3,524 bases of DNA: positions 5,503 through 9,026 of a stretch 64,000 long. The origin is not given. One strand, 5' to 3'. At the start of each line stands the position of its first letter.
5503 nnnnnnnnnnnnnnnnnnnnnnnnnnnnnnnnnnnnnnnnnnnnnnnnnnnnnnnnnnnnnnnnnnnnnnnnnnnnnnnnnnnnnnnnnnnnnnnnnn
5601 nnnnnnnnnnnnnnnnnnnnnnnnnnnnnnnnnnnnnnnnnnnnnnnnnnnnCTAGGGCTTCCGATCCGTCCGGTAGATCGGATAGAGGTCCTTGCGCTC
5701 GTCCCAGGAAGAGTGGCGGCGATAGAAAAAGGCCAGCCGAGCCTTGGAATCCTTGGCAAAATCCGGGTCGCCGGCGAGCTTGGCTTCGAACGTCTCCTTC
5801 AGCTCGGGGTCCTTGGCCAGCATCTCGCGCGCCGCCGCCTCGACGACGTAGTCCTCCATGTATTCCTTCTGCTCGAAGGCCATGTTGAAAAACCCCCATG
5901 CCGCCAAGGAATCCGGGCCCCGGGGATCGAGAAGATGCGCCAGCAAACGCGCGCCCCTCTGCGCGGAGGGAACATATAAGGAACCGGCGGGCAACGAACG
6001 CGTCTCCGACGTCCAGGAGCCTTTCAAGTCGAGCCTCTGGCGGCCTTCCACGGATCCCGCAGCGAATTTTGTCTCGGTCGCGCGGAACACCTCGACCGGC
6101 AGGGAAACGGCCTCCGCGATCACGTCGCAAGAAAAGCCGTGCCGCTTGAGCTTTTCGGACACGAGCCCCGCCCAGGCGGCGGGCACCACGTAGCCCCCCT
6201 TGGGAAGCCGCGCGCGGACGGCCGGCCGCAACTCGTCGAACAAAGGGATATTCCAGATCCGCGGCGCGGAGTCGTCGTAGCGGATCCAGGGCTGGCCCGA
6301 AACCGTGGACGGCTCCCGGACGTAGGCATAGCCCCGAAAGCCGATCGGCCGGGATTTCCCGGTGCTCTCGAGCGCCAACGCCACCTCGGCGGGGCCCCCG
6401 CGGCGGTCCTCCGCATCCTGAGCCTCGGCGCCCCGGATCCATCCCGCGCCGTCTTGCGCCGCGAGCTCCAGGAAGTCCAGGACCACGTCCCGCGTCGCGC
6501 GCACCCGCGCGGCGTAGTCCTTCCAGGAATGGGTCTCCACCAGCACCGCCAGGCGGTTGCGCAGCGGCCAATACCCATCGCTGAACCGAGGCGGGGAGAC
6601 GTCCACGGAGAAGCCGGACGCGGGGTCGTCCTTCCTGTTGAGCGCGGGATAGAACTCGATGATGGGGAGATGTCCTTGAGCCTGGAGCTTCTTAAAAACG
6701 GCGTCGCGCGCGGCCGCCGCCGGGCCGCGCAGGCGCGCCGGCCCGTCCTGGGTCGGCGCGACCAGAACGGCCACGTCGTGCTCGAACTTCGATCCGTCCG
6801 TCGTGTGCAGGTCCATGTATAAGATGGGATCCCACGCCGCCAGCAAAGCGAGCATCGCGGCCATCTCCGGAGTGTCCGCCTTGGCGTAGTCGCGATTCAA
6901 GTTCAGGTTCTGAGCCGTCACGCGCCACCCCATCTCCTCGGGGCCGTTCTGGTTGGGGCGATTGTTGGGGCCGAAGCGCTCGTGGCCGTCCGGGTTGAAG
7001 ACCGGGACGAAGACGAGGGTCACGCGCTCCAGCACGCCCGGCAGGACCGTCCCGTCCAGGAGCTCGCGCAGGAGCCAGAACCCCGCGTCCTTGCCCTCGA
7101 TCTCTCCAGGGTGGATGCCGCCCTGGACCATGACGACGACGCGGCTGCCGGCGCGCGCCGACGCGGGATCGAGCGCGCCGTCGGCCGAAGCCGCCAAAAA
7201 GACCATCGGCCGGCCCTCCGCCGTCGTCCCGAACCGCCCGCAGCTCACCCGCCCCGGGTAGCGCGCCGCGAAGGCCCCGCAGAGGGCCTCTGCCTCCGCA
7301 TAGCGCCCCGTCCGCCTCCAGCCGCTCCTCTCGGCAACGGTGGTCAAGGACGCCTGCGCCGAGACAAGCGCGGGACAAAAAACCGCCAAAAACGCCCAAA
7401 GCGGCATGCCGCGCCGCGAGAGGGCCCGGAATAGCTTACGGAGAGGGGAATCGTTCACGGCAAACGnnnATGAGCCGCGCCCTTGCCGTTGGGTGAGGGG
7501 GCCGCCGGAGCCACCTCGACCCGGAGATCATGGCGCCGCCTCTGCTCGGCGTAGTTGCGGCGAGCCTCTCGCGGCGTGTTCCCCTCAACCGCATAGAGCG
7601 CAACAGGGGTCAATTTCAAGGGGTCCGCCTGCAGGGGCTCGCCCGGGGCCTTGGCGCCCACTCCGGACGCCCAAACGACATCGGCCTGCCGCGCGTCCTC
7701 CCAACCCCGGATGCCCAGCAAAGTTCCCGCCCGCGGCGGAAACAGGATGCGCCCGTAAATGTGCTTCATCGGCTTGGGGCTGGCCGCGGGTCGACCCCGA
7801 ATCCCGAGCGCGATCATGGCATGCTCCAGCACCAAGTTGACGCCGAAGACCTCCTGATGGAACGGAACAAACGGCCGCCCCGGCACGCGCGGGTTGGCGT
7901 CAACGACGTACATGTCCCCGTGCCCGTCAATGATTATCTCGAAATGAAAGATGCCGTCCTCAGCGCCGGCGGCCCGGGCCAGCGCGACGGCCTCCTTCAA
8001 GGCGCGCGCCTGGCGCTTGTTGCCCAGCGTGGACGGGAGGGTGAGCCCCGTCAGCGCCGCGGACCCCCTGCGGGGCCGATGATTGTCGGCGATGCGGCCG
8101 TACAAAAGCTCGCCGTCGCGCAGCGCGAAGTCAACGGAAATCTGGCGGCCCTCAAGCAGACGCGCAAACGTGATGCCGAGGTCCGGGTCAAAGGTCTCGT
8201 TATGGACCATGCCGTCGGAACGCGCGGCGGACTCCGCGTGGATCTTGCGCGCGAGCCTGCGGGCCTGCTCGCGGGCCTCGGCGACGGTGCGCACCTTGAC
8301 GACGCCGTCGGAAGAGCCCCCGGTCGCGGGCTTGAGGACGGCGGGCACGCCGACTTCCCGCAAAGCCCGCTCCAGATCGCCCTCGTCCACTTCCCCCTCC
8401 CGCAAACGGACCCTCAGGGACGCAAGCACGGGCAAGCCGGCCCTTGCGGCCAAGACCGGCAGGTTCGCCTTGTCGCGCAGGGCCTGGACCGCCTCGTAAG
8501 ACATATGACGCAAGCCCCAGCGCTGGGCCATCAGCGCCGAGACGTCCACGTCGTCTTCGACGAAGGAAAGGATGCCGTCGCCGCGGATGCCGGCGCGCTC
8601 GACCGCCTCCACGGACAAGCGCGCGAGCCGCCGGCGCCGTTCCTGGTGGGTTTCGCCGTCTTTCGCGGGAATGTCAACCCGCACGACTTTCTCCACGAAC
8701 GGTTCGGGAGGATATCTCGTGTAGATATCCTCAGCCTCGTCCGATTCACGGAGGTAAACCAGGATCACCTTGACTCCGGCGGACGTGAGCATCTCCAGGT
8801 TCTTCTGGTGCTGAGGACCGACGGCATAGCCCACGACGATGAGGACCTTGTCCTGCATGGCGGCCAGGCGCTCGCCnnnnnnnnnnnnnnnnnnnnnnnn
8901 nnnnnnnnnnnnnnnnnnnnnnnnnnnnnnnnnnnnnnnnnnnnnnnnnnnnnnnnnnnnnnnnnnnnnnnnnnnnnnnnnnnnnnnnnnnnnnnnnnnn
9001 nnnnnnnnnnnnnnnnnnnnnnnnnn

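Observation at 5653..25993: Seven-gene co-directional cluster built around five giant, export-signal-bearing ATP-grasp-family proteins: a candidate undescribed peptide or polyamino-acid ligation and export system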

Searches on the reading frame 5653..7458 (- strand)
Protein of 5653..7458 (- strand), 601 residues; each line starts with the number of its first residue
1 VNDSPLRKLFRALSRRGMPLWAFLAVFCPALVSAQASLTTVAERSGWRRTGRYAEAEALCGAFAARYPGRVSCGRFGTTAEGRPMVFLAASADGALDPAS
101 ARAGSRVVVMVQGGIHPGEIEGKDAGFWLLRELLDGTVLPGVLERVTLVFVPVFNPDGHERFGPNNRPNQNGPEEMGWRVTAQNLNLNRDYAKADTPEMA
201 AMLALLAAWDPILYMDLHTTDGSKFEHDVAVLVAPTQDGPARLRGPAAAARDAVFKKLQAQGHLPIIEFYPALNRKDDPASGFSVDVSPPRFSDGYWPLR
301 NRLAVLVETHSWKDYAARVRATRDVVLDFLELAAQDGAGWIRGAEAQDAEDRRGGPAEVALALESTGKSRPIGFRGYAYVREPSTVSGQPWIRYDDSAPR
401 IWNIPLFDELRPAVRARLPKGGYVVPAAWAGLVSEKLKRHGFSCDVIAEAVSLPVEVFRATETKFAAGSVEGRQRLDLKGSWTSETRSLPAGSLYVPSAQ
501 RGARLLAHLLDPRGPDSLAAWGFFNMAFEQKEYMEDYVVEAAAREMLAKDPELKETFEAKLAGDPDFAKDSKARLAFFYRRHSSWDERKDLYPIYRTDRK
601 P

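Call 3: search_protein_families(library=pfam, proteins=[window:5653-7458:-], max_evalue=0.01)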
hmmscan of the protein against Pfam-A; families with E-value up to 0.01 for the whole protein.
window:5653-7458:- (601 aa): 1 family
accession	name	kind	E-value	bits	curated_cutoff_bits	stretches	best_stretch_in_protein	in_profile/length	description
PF00246.29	Peptidase_M14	-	3e-20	73.4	21.6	1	58-200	3-163/286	Zinc carboxypeptidase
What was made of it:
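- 5653..7458 (-): P7 (601 aa), an M14 zinc carboxypeptidase with a signal peptide and an unassigned C-terminal region of about 270 aa. Pfam Peptidase_M14 scores 3e-20 (call 3).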

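Call 4: search_protein_families(library=ncbifam, proteins=[window:5653-7458:-], max_evalue=0.01)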
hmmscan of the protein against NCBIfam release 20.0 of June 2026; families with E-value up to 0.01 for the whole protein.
window:5653-7458:- (601 aa): 0 families

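Call 69: search_solved_structures(query=window:5653-7458:-, max_evalue=0.01)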
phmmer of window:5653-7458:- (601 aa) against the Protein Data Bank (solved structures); distinct sequences matched with E-value up to 0.01: 3.
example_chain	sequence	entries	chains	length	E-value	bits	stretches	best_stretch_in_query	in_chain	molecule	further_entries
2c1c_A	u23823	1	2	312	9.9e-05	24.3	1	64-173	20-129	CARBOXYPEPTIDASE B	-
1jqg_A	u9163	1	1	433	0.00027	22.8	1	31-171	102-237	carboxypeptidase A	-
7eqx_C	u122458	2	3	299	0.0032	19.3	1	60-169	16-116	Carboxypeptidase B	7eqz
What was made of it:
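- Closest known: Ligase/carboxypeptidase cycles: RimK or TTLL glutamylases with M14. Different: Its only structural sequence hits are weak ones to pancreatic-type (A/B) carboxypeptidases (call 69).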

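Call 85: search_protein_families(library=padloc, proteins=[window:5653-7458:-], max_evalue=0.001)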
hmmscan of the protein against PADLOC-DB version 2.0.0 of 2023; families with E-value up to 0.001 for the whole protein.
window:5653-7458:- (601 aa): 0 families

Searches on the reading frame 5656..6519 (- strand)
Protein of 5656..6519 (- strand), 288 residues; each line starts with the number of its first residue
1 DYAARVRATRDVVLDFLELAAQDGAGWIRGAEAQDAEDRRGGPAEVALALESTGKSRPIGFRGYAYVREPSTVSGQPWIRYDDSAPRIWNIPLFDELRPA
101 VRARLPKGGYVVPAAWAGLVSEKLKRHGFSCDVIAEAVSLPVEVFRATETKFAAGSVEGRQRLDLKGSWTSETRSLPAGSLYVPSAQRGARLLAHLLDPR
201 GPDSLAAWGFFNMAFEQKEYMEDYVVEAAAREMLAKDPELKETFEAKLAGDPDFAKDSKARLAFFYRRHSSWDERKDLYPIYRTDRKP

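Call 21: search_protein_families(library=pfam, proteins=[window:5656-6519:-], max_evalue=1)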
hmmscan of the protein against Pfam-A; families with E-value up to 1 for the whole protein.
seq(288 aa): 0 families
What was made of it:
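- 5653..7458 (-): The C-terminal part has no Pfam hit (call 21).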

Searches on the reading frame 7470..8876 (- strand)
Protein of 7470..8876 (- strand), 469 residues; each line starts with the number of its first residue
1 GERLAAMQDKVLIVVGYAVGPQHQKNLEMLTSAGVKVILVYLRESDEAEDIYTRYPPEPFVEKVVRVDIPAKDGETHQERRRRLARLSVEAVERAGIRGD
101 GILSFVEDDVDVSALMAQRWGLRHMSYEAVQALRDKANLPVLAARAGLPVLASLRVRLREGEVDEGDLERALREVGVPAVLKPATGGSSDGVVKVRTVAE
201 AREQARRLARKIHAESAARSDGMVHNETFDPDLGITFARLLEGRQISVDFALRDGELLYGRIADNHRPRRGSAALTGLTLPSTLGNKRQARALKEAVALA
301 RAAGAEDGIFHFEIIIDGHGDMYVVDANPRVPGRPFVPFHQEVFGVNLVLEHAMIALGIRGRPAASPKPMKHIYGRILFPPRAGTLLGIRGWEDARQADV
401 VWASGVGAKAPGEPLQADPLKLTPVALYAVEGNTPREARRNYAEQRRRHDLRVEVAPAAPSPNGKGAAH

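Call 45: find_related_loci(query=A8, collection=genome_contigs, flank=10000)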
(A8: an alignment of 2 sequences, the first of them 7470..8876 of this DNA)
Query A8 (469 aa) in genome_contigs; peptide patterns used: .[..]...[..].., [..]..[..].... (x = any residue, [..] = any of these).
76 stretches matched a pattern, but none encodes a relative of the query by tblastn (E <= 1e-3).
